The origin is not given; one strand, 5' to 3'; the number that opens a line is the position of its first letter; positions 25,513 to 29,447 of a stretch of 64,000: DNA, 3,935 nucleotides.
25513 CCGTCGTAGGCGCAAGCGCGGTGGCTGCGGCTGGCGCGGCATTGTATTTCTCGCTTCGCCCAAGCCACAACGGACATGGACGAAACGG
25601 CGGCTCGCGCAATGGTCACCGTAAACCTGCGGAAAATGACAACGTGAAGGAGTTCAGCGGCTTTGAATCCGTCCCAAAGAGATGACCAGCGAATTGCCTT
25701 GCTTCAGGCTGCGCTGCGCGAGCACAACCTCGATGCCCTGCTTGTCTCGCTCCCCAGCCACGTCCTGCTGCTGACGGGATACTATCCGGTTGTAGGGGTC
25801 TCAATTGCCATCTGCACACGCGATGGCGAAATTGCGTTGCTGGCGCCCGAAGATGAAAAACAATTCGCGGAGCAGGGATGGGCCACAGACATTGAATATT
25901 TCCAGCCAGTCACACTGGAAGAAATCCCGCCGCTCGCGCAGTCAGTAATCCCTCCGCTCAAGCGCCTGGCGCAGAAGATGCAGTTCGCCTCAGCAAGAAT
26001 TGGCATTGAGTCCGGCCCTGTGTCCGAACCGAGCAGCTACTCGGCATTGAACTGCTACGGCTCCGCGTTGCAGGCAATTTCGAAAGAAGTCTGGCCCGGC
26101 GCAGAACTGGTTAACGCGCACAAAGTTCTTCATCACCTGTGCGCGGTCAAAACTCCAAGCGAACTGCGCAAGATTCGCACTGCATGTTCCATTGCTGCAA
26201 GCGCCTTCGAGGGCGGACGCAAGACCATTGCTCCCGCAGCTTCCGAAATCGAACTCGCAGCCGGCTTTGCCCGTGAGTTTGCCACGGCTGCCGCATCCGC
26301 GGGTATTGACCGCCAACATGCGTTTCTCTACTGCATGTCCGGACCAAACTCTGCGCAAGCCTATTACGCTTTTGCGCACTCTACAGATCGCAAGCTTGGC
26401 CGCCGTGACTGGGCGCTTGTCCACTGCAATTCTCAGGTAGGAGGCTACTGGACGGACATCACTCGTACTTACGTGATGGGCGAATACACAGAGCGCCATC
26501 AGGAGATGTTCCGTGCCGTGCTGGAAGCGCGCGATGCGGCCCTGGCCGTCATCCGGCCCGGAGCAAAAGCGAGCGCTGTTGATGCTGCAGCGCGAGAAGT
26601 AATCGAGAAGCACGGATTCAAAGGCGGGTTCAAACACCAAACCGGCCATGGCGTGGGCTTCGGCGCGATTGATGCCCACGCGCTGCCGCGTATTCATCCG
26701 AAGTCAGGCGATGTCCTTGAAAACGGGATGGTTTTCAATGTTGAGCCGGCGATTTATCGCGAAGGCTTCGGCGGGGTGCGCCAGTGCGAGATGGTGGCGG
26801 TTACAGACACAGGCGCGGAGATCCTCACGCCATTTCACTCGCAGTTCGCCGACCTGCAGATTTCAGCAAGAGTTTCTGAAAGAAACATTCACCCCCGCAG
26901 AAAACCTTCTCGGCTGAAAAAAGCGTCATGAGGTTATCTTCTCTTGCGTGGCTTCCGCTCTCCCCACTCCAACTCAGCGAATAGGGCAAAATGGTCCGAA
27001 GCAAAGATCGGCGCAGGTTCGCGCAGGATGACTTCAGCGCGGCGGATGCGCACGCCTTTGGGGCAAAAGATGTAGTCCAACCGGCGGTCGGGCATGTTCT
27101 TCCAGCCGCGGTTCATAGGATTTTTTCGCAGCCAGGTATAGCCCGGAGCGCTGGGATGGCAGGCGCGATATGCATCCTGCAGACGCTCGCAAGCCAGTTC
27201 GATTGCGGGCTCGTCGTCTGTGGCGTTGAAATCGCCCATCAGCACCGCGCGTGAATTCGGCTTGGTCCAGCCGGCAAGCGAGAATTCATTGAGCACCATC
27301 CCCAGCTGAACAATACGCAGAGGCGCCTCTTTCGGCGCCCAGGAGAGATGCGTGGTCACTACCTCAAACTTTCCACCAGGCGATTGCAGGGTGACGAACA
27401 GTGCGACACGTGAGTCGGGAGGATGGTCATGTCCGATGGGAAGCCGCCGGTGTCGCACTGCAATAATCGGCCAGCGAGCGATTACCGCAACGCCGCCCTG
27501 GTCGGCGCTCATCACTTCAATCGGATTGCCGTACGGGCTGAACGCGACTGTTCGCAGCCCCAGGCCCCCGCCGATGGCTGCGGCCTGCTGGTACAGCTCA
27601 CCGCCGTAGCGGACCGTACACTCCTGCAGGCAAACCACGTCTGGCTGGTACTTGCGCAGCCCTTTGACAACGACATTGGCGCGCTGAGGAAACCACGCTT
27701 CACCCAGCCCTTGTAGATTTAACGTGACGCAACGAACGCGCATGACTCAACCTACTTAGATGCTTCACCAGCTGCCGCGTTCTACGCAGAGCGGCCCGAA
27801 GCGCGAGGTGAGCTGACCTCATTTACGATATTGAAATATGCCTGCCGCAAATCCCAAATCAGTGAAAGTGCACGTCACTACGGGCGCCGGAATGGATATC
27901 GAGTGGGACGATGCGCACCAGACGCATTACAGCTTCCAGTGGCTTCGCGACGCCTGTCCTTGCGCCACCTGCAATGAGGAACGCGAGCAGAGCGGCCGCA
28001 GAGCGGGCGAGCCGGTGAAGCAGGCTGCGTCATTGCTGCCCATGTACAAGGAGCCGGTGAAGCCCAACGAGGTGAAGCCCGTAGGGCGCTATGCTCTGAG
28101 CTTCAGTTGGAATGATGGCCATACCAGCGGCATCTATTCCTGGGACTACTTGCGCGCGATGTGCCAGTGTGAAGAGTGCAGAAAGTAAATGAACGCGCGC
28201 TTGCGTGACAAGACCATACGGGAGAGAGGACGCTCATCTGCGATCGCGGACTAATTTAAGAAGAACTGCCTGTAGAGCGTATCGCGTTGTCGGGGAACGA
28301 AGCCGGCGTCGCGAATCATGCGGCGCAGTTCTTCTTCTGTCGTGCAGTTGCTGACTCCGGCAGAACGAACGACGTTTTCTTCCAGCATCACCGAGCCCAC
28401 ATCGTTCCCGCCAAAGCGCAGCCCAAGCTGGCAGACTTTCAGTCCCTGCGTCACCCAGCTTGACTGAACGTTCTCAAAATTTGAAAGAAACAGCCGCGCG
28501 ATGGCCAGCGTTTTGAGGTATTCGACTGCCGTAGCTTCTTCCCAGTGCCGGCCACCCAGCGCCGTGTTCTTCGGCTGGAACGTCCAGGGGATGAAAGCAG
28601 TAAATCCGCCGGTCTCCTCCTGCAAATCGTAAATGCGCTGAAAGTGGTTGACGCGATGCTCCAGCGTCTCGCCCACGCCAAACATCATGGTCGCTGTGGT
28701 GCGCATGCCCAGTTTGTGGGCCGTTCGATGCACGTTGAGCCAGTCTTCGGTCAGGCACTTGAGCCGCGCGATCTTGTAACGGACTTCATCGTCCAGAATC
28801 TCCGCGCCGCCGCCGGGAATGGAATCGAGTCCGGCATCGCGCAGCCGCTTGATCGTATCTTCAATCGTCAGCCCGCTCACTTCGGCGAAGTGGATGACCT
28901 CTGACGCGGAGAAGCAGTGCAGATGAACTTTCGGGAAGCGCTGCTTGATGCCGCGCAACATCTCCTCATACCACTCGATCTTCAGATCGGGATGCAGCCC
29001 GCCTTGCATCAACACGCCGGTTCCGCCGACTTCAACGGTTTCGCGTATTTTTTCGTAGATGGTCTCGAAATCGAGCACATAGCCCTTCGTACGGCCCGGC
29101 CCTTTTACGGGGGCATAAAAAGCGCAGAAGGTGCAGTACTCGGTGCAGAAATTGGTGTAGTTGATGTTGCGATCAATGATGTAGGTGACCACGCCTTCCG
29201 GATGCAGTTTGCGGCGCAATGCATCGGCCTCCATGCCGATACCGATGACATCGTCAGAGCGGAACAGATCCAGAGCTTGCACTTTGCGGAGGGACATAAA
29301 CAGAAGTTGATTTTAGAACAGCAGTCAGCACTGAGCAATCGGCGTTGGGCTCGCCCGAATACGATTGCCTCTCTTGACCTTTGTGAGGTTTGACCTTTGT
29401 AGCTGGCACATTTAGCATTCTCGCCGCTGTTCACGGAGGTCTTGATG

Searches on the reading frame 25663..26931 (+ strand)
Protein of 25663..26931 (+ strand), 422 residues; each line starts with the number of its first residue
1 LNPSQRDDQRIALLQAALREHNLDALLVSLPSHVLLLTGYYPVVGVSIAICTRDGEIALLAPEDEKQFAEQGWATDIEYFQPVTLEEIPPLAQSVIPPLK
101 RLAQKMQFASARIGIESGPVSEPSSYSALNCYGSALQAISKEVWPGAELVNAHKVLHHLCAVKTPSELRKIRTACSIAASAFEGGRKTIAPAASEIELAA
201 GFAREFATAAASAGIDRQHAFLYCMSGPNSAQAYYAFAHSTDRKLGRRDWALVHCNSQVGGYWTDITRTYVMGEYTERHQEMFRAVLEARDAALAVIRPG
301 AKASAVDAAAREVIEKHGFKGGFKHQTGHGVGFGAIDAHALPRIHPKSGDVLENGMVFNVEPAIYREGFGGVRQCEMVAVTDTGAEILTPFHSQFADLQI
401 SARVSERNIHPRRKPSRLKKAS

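Call 22: search_protein_families(library=ncbifam, proteins=[window:25663-26931:+], max_evalue=1e-8)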
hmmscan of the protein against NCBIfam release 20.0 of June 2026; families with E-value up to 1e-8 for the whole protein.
window:25663-26931:+ (422 aa): 11 families
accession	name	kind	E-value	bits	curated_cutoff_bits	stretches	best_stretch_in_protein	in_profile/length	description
NF040821.1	dipep_PepQ_Arch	equivalog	7.6e-39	133.7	630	1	149-389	109-339/346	Xaa-Pro dipeptidase PepQ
NF007310.0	PRK09795.1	equivalog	4.7e-38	130.9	393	1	148-389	115-349/361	aminopeptidase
NF011174.0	PRK14576.1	subfamily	1e-19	70.7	487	1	137-390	152-396/405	putative endopeptidase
TIGR00500.1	met_pdase_I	equivalog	1.6e-18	67.1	171.35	1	162-366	3-205/247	type I methionyl aminopeptidase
NF011720.0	PRK15173.1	subfamily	3.3e-17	62.5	420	1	138-389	91-333/343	peptidase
NF011173.0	PRK14575.1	equivalog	3.5e-17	62.4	850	1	138-389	154-396/406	putative peptidase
NF038259.1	ectoine_DoeA_2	exception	1.4e-16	60.2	575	1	7-395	14-383/386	ectoine hydrolase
NF008131.0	PRK10879.1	equivalog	1.9e-15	56.6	465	1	142-389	153-418/438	Xaa-Pro aminopeptidase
TIGR02993.1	ectoine_eutD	equivalog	6.5e-15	55.1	613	1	8-389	12-381/391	ectoine hydrolase DoeA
NF008970.0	PRK12318.1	equivalog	1.2e-11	44.4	267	1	157-365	38-245/291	methionyl aminopeptidase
TIGR00501.1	met_pdase_II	equivalog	1.3e-10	41.3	222.65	1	228-378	58-204/295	type II methionyl aminopeptidase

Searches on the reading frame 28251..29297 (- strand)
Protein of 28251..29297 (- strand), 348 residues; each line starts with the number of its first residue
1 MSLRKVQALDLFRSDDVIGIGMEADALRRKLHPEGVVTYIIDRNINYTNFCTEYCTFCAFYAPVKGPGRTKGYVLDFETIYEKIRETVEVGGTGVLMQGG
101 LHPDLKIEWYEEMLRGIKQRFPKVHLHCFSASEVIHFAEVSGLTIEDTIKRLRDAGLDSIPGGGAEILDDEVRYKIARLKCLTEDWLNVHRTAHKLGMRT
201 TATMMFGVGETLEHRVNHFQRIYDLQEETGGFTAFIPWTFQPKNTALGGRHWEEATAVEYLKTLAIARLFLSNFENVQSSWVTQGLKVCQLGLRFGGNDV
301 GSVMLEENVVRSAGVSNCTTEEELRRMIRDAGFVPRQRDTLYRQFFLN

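Call 22: search_protein_families(library=ncbifam, proteins=[window:28251-29297:-], max_evalue=1e-8)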
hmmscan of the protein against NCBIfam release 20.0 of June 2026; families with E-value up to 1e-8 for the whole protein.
window:28251-29297:- (348 aa): 12 families
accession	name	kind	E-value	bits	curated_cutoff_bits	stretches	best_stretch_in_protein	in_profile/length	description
TIGR03699.1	menaquin_MqnC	equivalog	1.7e-145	484.1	428.1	1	3-343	3-340/342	cyclic dehypoxanthinyl futalosine synthase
NF006277.0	PRK08445.1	equivalog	6.2e-125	416.6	576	1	3-343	4-343/348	dehypoxanthine futalosine cyclase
TIGR00423.1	TIGR00423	subfamily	1.5e-118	395.6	260.25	1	37-344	1-309/310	CofH family radical SAM protein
TIGR03700.1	mena_SCO4494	equivalog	1e-104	350.2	434.55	1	5-344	13-350/351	aminofutalosine synthase MqnE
TIGR03551.1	F420_cofH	equivalog_domain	7.4e-103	344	374.1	1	6-344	4-344/345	5-amino-6-(D-ribitylamino)uracil--L-tyrosine 4-hydroxyphenyl transferase CofH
NF005609.0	PRK07360.1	equivalog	3.4e-97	325.5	426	1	4-344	22-367/374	7,8-didemethyl-8-hydroxy-5-deazariboflavin synthase subunit CofH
NF006687.0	PRK09234.1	equivalog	1.2e-91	308.2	1018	1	8-344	497-836/849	bifunctional FO biosynthesis protein CofGH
NF006276.0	PRK08444.1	equivalog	2.1e-79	267.1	560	1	15-344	24-349/353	aminofutalosine synthase MqnE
NF004580.0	PRK05926.1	equivalog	1.5e-61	208.6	583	1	16-318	44-343/370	hypothetical protein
TIGR03550.1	F420_cofG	equivalog_domain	6.5e-15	55.1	213.35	1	45-345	8-307/322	7,8-didemethyl-8-hydroxy-5-deazariboflavin synthase CofG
NF004884.0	PRK06245.1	equivalog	2.3e-13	49.7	209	0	187-346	159-315/340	7,8-didemethyl-8-hydroxy-5-deazariboflavin synthase subunit CofG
TIGR03957.1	rSAM_HmdB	equivalog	6.2e-10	38.8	320.9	0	146-334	132-314/317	5,10-methenyltetrahydromethanopterin hydrogenase cofactor biosynthesis protein HmdB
